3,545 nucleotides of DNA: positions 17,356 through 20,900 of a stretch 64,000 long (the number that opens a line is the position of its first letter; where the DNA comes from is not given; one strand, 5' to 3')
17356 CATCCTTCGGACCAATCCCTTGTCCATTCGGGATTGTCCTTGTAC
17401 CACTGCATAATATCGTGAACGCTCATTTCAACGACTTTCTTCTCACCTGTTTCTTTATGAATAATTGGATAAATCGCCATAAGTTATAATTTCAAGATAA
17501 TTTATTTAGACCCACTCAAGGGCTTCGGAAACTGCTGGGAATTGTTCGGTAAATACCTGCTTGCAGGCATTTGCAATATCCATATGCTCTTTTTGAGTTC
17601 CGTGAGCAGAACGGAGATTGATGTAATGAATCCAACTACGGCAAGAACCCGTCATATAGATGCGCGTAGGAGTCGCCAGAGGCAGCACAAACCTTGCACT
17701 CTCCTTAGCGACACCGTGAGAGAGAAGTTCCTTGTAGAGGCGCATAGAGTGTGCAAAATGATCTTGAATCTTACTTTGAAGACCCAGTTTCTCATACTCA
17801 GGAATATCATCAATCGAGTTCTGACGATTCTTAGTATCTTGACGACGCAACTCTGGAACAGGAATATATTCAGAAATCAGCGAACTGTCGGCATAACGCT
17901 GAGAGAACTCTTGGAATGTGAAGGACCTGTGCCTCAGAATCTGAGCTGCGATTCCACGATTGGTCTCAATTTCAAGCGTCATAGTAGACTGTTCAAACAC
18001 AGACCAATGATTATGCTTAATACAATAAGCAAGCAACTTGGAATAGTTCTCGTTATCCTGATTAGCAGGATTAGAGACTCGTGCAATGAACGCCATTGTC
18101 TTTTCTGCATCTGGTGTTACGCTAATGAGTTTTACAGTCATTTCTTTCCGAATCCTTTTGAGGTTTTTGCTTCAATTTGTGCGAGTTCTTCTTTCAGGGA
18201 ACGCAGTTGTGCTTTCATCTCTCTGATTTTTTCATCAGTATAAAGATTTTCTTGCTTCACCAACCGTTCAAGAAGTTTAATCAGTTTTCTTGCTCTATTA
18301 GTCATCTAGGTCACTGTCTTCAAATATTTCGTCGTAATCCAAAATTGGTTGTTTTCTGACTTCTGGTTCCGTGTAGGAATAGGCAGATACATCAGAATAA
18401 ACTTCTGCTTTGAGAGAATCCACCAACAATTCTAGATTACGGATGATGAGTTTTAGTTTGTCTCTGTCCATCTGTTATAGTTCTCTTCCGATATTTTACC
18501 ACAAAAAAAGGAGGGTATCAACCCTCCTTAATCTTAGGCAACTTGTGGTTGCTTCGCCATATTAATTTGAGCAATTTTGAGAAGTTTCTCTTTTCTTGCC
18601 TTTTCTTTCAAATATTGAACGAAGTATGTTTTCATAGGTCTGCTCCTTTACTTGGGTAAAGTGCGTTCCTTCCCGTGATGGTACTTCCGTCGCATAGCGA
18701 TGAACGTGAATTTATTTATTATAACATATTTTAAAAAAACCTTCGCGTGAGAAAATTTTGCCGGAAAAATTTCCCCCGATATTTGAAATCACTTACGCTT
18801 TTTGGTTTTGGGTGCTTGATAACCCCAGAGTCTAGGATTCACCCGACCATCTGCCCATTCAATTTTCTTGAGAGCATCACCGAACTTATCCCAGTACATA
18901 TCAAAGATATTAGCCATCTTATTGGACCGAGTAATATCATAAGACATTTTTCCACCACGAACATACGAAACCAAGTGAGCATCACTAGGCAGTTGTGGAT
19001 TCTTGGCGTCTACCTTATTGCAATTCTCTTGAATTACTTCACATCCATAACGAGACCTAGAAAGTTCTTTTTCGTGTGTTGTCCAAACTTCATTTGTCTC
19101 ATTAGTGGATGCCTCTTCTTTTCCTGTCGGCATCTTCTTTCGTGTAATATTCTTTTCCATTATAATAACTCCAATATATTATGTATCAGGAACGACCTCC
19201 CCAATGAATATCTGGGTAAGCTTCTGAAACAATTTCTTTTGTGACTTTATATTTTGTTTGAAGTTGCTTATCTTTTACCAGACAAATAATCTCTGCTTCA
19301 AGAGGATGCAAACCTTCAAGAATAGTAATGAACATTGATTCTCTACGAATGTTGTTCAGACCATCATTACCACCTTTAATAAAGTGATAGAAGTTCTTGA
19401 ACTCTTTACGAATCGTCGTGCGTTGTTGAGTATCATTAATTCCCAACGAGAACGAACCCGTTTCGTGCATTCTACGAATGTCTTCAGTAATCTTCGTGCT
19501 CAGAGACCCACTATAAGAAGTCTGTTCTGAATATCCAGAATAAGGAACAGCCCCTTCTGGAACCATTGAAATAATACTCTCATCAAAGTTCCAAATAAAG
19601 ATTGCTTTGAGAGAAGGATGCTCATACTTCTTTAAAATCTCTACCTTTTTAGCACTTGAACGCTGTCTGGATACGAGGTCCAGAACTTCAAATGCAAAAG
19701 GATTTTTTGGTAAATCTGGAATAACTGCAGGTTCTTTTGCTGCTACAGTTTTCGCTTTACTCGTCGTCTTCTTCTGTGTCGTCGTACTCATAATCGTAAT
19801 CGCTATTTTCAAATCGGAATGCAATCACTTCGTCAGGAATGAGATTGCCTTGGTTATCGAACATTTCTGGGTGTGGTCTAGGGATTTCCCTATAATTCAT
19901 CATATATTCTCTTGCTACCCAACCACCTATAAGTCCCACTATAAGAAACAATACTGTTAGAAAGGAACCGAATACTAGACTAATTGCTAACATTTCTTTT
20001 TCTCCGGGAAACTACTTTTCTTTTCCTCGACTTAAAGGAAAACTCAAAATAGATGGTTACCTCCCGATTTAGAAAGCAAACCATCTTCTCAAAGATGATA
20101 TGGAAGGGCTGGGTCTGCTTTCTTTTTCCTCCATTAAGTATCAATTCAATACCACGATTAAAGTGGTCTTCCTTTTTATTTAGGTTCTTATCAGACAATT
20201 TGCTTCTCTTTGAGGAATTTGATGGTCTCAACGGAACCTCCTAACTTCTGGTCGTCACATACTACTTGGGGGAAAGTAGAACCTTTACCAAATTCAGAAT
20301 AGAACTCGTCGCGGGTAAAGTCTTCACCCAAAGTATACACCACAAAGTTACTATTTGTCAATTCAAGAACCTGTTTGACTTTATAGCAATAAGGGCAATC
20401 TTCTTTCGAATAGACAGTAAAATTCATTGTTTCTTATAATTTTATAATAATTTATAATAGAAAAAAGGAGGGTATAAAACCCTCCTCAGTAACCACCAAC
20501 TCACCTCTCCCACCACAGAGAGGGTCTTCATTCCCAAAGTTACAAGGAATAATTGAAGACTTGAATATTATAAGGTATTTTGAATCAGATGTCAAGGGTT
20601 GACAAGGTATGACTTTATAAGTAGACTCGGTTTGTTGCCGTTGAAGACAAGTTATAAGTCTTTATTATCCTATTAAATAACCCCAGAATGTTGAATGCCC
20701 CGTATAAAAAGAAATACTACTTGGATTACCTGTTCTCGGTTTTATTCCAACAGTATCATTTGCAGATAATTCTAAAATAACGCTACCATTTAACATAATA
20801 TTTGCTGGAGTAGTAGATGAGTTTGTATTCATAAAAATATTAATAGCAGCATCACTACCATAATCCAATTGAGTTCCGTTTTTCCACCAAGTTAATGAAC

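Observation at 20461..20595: Free-standing ~100-nt sRNA with a perfect sigma70 promoter and repeated GGUGG motifs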

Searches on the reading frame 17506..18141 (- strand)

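Call 48: search_protein_families(library=pfam, proteins=[window:17506-18141:-], max_evalue=0.01)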
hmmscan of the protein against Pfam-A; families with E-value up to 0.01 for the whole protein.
window:17506-18141:- (211 aa): 1 family
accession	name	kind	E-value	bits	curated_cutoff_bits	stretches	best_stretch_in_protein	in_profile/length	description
PF02511.20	Thy1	-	1.3e-49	169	24.8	1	4-202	1-190/191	Thymidylate synthase complementing protein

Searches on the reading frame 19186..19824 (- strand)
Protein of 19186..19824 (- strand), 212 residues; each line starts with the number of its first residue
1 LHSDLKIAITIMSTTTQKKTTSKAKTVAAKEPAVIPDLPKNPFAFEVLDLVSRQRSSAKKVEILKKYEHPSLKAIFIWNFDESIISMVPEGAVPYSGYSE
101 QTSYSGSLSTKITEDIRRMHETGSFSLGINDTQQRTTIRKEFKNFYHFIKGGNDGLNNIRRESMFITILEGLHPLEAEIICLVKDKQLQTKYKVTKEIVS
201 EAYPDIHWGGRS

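Call 48: search_protein_families(library=pfam, proteins=[window:19186-19824:-], max_evalue=0.01)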
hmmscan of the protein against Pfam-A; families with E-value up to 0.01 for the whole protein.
window:19186-19824:- (212 aa): 1 family
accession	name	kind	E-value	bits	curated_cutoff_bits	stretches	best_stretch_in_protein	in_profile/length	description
PF20025.4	DUF6433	-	9.8e-40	135.6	38.9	2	133-189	58-114/115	Family of unknown function (DUF6433)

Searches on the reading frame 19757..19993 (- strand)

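Call 48: search_protein_families(library=pfam, proteins=[window:19757-19993:-], max_evalue=0.01)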
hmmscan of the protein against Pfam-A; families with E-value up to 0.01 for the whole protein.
window:19757-19993:- (78 aa): 1 family
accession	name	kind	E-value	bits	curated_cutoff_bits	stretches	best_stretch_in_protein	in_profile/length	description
PF11189.13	DUF2973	-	0.00015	22.2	22.2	1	17-58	21-66/68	Protein of unknown function (DUF2973)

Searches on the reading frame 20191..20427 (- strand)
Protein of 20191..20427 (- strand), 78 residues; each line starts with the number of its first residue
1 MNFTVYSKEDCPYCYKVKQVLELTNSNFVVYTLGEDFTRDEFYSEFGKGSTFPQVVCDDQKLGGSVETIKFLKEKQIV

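Call 39: find_related_loci(query=window:20191-20427:-, collection=viral_contigs, flank=1500)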
Query window:20191-20427:- (78 aa) in viral_contigs; peptide patterns used: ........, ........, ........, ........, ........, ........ (x = any residue, [..] = any of these).
600 stretches matched a pattern (row limit reached: there are more); 573 encode a relative of the query (tblastn E <= 1e-3); the best 80 are kept; 80 distinct loci.
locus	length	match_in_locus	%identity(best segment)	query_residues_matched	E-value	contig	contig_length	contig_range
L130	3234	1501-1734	99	1-78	1e-48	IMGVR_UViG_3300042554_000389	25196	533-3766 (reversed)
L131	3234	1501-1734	92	1-78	6e-45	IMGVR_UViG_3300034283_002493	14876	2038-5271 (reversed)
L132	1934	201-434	88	1-78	5e-45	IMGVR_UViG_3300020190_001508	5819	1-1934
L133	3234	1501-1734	88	1-78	5e-45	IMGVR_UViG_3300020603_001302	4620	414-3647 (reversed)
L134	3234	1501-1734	88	1-78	5e-45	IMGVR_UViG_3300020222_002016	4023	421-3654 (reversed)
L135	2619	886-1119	90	1-78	4e-45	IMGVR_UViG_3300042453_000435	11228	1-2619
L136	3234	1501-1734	88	1-78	7e-45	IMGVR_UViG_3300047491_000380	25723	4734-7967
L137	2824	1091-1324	91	1-78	1e-44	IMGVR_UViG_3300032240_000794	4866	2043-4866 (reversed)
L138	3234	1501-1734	88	1-78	8e-45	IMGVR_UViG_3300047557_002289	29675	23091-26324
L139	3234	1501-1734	86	1-78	3e-44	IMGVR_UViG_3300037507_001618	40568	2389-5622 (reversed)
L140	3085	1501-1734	87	1-78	3e-44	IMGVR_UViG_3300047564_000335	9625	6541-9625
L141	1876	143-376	87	1-78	4e-44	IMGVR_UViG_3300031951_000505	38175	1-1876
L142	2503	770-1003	87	1-78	4e-44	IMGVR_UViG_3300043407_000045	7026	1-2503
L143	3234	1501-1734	87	1-78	4e-44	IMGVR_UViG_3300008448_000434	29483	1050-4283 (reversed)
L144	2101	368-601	86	1-78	5e-44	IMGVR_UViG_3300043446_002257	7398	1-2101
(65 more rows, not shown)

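Call 48: search_protein_families(library=pfam, proteins=[window:20191-20427:-], max_evalue=0.01)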
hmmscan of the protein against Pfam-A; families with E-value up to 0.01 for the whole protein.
window:20191-20427:- (78 aa): 5 families
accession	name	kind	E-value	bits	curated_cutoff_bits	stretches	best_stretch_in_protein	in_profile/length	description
PF00462.30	Glutaredoxin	-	6.1e-11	42.8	22.9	1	4-60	2-58/60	Glutaredoxin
PF13417.12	GST_N_3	-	1.5e-05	25.7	22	1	6-75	2-70/75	Glutathione S-transferase, N-terminal domain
PF13098.12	Thioredoxin_2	-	0.002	18.9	27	1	4-37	10-41/104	Thioredoxin-like domain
PF13409.12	GST_N_2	-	0.0021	19.1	25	1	11-74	2-69/70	Glutathione S-transferase, N-terminal domain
PF05768.20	Glrx-like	-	0.0052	17.5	26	1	4-27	3-28/77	Glutaredoxin-like domain (DUF836)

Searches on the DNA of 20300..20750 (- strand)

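Call 6: search_rna_families(source=window, start=20300, end=20750, threshold=evalue, max_evalue=10)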
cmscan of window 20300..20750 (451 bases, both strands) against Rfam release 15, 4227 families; matches with E-value up to 10: 6.
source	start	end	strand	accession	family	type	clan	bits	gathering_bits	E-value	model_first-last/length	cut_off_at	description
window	20407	20494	+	RF02029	sraA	Gene; sRNA;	-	19.8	56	1.5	1-95/95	no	sraA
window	20432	20494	-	RF04348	Plastid-psbM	Cis-reg;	-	18.8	52.7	5.6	1-79/79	no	Plastid-psbM 3UTR RNA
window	20374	20489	+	RF00082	SraG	Gene; sRNA;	-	17.8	50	1.1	1-177/177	no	SraG RNA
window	20421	20526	-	RF02143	HYMAI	Gene; lncRNA;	-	16.4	80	0.44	135-241/241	no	Hydatidiform mole associated and imprinted conserved region 1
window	20422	20494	+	RF02331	TtnuHACA24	Gene; snRNA; snoRNA; HACA-box;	-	14.7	100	6.8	1-127/127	no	Tetrahymena snoRNA TtnuHACA24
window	20449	20547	+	RF02115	FAM13A-AS1_2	Gene; lncRNA;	-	11.2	38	7.5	1-110/110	no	FAM13A antisense RNA 1 conserved region 2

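Call 7: search_dna_similar(query=window:20440-20620:-, collection=phages, mode=distant, max_rows=60, max_evalue=0.01)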
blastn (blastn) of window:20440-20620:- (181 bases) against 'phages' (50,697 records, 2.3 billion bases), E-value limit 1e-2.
Records with a match: 2; places in all: 2; records where one place covers at least 80% of the query: 0.
Best place of each record, by identity: 60-80% 2.
By first word of the organism name: Synechococcus 2.
By host as written in the record: Synechococcus sp. KCZYC6 2.
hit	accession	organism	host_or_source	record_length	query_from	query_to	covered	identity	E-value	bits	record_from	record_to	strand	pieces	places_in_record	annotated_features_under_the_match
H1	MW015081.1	Synechococcus phage S-SRM01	Synechococcus sp. KCZYC6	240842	47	180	74%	75.5%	3e-10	70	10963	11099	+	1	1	none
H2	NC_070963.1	Synechococcus phage S-SRM01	Synechococcus sp. KCZYC6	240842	47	180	74%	75.5%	3e-10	70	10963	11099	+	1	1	none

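Call 10: get_annotated_region(hit=H1, flank=3000)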
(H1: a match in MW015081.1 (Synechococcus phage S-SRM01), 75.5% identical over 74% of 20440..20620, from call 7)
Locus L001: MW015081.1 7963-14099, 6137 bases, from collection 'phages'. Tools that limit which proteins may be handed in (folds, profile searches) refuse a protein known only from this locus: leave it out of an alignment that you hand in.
description: Synechococcus phage S-SRM01, complete genome.
organism: Synechococcus phage S-SRM01 (NCBI taxid 2781608)
taxonomy: Viruses; Duplodnaviria; Heunggongvirae; Uroviricota; Caudoviricetes; Kyanoviridae; Serangoonvirus; Serangoonvirus essarone
host: Synechococcus sp. KCZYC6; source: Serangoon Reservoir; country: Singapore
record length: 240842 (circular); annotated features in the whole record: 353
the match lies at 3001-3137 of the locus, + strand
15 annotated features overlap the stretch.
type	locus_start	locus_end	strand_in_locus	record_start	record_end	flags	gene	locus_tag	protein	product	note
CDS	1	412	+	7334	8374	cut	-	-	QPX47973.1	putative endosialidase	-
CDS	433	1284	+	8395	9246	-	-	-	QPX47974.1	hypothetical protein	-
CDS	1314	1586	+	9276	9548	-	-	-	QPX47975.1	hypothetical protein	-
CDS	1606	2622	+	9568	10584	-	-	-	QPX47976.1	endosialidase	-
CDS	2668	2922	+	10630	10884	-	-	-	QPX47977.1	hypothetical protein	-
CDS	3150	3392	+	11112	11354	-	-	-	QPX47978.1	glutaredoxin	-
CDS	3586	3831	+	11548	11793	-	-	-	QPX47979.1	DUF2973 domain-containing protein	-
CDS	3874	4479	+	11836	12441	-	-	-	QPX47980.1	hypothetical protein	-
CDS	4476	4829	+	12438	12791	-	-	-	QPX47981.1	hypothetical protein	-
CDS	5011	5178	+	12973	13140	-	-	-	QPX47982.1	hypothetical protein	-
CDS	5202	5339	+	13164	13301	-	-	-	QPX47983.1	hypothetical protein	-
CDS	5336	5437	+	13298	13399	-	-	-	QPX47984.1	hypothetical protein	-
CDS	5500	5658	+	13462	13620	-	-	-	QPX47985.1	hypothetical protein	-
CDS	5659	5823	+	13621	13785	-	-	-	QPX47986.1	hypothetical protein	-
CDS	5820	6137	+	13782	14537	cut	-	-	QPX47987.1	thymidylate synthase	-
